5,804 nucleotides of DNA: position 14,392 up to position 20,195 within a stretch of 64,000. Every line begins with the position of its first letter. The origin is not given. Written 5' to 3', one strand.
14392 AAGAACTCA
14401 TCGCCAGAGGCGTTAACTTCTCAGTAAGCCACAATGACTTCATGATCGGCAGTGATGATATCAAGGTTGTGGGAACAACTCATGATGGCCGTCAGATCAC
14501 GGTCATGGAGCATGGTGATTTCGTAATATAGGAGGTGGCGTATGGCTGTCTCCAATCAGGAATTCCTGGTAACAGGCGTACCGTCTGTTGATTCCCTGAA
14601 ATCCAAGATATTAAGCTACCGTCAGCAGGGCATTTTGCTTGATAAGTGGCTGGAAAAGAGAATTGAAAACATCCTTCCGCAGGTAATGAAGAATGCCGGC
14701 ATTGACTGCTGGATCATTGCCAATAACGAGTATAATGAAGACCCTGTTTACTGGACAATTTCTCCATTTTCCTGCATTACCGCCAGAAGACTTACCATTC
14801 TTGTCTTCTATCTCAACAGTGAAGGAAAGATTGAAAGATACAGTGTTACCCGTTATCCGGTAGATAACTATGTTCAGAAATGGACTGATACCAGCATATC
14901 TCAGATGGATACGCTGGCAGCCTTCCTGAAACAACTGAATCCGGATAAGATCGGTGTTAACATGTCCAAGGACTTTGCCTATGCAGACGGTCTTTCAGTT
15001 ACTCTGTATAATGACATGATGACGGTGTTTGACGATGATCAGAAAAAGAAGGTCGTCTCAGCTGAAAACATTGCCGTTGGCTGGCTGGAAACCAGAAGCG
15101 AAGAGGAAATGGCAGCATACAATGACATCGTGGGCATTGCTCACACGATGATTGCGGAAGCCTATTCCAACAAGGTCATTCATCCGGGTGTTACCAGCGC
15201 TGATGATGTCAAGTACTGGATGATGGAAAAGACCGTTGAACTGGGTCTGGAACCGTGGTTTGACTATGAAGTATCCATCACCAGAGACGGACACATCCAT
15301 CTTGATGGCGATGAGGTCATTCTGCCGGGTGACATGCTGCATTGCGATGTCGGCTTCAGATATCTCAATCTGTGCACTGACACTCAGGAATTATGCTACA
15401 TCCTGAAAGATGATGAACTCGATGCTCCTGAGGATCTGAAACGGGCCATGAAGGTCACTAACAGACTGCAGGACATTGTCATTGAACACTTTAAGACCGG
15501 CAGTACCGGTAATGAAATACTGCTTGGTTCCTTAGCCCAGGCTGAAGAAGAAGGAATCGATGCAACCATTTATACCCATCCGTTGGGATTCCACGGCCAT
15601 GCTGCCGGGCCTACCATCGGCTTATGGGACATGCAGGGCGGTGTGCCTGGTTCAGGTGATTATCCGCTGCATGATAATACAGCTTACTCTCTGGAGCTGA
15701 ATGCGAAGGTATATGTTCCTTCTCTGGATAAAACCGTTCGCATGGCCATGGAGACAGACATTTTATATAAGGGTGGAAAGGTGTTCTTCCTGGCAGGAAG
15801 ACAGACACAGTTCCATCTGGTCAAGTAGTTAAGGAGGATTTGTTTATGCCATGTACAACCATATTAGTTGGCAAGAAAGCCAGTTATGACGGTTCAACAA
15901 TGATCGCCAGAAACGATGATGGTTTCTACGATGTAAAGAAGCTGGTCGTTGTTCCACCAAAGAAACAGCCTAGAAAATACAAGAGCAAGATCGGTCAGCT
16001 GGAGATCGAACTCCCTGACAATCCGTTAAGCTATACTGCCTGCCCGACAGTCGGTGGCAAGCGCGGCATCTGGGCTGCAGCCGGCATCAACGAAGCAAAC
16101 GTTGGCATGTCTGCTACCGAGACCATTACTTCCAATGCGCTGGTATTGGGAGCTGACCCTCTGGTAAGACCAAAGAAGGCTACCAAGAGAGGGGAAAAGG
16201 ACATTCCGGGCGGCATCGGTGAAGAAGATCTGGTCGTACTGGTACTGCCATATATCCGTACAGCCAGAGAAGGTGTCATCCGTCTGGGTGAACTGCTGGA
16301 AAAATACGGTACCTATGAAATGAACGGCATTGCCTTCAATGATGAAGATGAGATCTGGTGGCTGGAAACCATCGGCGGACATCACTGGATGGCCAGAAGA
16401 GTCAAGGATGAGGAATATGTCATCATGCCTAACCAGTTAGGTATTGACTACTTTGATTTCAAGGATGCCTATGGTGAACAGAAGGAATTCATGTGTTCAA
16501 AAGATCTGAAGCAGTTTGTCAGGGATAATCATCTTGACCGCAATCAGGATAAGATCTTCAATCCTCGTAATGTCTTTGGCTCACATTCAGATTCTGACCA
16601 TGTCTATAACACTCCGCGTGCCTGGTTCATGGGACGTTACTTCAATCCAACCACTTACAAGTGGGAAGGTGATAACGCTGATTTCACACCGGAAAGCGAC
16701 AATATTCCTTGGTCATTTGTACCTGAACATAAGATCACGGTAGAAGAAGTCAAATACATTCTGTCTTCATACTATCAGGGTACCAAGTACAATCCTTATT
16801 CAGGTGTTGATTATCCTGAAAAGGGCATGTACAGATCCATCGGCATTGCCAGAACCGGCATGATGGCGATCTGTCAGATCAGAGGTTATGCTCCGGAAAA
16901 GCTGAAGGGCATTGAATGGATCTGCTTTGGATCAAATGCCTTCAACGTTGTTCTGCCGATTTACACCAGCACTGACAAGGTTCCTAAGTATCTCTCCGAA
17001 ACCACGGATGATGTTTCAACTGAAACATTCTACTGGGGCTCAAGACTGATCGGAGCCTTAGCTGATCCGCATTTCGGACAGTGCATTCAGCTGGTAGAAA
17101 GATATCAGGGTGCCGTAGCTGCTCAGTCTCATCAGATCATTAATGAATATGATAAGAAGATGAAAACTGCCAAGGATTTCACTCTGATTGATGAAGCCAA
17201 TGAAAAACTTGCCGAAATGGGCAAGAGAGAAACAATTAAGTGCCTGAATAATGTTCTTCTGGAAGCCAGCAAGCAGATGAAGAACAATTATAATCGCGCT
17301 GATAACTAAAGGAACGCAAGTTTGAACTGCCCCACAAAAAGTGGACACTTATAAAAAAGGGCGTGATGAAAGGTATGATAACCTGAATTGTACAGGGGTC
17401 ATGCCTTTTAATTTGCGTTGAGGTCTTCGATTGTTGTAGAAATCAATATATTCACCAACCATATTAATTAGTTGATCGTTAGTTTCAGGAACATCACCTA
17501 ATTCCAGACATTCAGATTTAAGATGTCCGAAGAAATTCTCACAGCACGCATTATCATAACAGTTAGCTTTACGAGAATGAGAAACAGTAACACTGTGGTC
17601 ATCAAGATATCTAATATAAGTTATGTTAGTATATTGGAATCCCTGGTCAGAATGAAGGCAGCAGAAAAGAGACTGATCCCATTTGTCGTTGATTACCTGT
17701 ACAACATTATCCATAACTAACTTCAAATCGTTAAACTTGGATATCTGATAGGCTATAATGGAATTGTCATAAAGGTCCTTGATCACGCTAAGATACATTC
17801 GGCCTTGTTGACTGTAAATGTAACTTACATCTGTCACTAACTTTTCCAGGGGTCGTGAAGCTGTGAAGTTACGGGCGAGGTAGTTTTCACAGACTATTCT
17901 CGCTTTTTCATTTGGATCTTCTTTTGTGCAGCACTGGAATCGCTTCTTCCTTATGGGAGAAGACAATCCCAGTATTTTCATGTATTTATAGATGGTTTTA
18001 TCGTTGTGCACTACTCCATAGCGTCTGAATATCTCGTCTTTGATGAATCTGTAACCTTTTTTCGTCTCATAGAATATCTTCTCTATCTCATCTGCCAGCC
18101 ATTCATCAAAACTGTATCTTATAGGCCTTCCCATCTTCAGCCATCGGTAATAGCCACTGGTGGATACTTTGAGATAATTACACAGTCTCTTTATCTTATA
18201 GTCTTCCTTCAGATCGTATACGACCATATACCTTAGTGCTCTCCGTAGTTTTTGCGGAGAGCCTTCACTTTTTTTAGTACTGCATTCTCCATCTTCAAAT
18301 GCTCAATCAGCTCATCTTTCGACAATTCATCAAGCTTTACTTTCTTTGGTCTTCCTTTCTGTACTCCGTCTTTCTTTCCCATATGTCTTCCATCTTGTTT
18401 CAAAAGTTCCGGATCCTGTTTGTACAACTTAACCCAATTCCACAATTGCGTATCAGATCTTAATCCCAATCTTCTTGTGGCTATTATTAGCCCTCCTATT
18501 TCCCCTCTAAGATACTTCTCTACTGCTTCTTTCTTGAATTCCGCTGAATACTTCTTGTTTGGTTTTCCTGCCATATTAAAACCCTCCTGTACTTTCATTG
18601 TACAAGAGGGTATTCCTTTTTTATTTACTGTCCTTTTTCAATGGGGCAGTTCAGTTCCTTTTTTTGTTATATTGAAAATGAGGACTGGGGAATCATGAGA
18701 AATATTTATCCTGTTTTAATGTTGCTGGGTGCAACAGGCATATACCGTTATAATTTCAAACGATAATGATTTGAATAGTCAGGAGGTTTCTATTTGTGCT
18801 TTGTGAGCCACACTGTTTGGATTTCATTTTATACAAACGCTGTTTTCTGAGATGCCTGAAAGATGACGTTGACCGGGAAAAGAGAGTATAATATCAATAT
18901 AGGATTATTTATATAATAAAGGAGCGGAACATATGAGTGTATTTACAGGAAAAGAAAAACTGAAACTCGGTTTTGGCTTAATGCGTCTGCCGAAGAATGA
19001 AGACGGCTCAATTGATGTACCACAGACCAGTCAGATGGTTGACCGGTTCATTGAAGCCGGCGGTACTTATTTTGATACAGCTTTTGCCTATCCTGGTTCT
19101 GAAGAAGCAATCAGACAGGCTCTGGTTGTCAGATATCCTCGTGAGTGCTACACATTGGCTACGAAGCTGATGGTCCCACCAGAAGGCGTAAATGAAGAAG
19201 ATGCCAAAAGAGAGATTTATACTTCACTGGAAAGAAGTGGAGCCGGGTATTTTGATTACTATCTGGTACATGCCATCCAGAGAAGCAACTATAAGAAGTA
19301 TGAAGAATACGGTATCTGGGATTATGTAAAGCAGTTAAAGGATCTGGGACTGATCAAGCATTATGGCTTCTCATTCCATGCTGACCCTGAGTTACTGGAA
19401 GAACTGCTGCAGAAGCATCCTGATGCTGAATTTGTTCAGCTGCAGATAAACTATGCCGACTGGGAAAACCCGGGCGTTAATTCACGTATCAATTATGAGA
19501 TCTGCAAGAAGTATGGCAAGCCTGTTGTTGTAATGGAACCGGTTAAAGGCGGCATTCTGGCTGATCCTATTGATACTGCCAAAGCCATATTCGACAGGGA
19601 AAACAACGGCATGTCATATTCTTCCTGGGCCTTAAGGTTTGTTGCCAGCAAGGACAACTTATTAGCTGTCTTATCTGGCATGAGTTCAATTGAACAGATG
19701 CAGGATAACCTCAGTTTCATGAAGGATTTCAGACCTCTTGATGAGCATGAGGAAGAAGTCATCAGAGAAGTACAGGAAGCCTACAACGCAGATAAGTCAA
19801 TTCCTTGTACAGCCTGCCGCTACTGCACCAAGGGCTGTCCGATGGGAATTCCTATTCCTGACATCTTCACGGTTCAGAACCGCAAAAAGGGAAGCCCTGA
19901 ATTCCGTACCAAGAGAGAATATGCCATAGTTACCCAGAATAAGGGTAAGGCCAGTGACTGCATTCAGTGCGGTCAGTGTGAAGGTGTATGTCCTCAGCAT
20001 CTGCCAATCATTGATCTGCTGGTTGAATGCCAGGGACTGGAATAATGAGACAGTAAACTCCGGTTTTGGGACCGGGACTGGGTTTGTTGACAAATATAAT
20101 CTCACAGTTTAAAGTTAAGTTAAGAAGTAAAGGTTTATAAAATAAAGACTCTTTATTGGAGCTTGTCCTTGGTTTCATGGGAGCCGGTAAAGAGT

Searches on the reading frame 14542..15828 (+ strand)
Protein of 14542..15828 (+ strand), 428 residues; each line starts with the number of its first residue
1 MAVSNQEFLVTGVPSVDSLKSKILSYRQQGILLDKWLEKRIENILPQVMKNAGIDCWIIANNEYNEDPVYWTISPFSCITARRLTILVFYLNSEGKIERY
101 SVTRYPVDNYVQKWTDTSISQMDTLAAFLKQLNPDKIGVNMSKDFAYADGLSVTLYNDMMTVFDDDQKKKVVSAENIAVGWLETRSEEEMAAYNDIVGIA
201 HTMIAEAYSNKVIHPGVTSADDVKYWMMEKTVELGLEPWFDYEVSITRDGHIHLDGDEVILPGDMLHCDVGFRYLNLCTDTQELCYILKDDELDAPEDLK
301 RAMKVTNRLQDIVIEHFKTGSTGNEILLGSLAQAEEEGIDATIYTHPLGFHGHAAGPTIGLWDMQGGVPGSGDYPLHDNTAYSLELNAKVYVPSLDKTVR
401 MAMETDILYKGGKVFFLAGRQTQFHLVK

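Call 97: search_protein_families(library=pfam, proteins=[window:14542-15828:+], max_evalue=0.00001)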
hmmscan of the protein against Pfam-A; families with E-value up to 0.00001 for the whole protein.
window:14542-15828:+ (428 aa): 1 family
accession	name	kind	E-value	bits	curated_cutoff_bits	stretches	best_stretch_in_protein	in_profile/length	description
PF00557.29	Peptidase_M24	-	1.4e-10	41.7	23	1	194-391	7-190/208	Metallopeptidase family M24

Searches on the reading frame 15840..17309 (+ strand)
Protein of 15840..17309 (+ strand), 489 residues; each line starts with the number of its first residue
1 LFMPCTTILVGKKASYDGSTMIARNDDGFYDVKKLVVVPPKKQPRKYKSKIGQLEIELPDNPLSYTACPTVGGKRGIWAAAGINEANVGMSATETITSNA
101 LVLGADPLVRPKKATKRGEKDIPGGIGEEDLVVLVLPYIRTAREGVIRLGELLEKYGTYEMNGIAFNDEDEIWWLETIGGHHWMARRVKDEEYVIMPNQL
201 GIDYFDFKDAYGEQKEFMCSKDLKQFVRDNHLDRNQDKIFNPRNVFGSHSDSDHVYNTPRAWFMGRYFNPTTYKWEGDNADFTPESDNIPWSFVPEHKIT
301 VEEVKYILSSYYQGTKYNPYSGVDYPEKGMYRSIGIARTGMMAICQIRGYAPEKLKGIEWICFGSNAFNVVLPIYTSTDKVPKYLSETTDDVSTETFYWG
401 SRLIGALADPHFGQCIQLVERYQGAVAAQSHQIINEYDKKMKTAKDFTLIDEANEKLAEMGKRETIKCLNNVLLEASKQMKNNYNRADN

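Call 98: search_protein_families(library=pfam, proteins=[window:15840-17309:+], max_evalue=0.00001)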
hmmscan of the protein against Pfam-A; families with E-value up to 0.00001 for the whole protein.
window:15840-17309:+ (489 aa): 1 family
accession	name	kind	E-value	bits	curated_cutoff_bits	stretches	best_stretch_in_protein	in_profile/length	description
PF03577.20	Peptidase_C69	-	5e-161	536.6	23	1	5-423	2-400/402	Peptidase family C69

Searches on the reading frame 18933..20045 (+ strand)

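Call 98: search_protein_families(library=pfam, proteins=[window:18933-20045:+], max_evalue=0.00001)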
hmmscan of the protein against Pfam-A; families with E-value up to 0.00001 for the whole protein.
window:18933-20045:+ (370 aa): 8 families
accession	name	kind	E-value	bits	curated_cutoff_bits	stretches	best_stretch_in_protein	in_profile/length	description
PF00248.27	Aldo_ket_red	-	3.8e-43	148.1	24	1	11-280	1-289/291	Aldo/keto reductase family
PF13187.11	Fer4_9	-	1.9e-09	37.9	27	1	292-356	2-50/52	4Fe-4S dicluster domain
PF13534.11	Fer4_17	-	1.2e-08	35.8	22.2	1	292-357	2-60/61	4Fe-4S dicluster domain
PF13746.11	Fer4_18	-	9.3e-07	29.5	27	0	334-361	52-79/114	4Fe-4S dicluster domain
PF13237.11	Fer4_10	-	1.8e-06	28.2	25.5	1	291-354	8-53/53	4Fe-4S dicluster domain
PF12838.12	Fer4_7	-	2.4e-06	28.3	27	1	292-355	2-50/52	4Fe-4S dicluster domain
PF13183.11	Fer4_8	-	3.1e-06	28.1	27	1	291-356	4-67/68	4Fe-4S dicluster domain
PF13484.11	Fer4_16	-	4.2e-06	27.9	30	1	292-355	2-65/66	4Fe-4S double cluster binding domain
